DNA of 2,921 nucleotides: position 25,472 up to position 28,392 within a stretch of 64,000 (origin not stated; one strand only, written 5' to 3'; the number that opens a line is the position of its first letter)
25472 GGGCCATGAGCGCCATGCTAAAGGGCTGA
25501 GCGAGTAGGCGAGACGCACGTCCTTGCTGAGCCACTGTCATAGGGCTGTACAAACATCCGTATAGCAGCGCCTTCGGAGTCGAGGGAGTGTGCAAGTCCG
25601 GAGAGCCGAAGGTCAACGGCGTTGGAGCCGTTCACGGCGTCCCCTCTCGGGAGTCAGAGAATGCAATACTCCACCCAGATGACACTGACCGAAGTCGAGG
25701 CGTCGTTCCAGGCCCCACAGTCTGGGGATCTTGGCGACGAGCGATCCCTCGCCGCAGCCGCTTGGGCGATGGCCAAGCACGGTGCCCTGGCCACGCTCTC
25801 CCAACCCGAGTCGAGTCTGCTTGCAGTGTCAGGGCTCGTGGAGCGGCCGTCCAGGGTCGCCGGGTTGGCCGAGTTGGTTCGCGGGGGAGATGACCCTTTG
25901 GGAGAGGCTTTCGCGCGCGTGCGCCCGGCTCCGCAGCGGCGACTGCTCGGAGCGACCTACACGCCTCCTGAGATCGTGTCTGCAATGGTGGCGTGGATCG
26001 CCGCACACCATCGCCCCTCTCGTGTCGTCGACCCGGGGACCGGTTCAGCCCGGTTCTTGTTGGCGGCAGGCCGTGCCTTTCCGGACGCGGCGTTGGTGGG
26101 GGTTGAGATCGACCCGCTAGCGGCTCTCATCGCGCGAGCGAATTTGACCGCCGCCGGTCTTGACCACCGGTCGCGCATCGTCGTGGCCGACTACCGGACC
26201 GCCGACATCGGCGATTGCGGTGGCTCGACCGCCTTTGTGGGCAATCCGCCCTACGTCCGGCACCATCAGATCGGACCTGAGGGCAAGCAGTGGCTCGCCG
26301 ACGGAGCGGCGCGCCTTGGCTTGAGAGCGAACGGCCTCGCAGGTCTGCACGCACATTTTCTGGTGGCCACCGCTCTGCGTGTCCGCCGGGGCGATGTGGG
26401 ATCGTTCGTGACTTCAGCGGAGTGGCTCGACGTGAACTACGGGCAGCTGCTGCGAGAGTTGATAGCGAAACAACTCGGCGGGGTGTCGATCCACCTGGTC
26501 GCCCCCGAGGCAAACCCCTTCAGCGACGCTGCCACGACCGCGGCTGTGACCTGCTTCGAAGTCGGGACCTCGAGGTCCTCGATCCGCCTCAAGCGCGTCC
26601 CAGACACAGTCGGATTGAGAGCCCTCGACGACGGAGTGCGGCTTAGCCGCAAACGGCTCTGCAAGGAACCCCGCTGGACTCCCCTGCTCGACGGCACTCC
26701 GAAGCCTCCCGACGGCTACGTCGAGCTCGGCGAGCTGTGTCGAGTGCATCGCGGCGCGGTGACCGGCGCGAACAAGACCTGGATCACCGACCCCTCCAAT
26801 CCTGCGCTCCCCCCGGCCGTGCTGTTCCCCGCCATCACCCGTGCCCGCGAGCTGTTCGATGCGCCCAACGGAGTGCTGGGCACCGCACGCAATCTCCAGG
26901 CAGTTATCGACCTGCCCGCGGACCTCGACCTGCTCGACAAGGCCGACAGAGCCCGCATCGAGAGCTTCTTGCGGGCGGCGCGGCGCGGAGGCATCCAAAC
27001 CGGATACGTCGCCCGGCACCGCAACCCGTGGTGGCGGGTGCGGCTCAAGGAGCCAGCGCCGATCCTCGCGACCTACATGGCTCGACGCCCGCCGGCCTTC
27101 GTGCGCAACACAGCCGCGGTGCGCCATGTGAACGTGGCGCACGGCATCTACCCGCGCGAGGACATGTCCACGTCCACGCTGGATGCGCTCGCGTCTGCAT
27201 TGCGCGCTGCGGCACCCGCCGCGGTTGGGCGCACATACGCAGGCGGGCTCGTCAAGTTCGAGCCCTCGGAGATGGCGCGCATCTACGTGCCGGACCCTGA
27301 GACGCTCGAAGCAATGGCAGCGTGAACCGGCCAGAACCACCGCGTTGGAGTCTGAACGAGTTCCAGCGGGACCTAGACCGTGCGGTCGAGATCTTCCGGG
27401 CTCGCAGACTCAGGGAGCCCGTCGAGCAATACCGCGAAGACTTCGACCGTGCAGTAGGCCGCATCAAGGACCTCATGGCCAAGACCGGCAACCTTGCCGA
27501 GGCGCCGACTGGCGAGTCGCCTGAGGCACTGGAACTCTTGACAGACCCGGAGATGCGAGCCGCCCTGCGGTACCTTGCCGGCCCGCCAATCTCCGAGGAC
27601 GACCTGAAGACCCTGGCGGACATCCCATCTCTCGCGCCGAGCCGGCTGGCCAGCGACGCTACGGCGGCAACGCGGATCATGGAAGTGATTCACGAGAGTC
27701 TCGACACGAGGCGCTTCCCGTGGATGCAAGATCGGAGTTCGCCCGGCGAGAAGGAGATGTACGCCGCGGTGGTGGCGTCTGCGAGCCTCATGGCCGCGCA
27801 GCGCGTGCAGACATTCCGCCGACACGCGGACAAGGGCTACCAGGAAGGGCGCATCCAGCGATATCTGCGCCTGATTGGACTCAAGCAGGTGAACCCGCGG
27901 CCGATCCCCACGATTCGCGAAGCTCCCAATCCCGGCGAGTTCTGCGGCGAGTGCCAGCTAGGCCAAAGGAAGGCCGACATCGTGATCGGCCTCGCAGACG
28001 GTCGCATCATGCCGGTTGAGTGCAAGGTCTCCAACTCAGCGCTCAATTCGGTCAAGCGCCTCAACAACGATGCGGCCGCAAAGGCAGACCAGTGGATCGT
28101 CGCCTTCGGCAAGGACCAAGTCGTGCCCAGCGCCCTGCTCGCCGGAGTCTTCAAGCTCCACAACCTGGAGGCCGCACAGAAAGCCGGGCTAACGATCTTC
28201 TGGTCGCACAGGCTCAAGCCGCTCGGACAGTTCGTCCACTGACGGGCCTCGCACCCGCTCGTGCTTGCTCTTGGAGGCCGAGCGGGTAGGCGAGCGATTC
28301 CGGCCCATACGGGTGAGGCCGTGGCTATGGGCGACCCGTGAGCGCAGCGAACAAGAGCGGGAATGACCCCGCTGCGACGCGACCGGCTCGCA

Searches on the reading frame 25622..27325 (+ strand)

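Call 88: search_protein_families(library=pfam, proteins=[window:25622-27325:+], max_evalue=0.00001)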
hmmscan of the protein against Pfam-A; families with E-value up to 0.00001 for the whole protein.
window:25622-27325:+ (567 aa): 2 families
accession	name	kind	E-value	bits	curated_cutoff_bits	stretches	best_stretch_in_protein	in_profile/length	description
PF02384.22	N6_Mtase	-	2.8e-07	30.6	20.4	1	109-214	25-138/311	N-6 DNA Methylase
PF07669.17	Eco57I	-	8.6e-07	29.6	25.3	0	201-283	74-152/171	Eco57I restriction-modification methylase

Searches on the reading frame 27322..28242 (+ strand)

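Call 88: search_protein_families(library=pfam, proteins=[window:27322-28242:+], max_evalue=0.00001)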
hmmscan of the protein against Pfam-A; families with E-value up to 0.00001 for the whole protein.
window:27322-28242:+ (306 aa): 1 family
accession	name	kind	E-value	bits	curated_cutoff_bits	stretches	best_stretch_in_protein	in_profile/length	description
PF09572.16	RE_XamI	-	4e-39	135.1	25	1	74-294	13-256/256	XamI restriction endonuclease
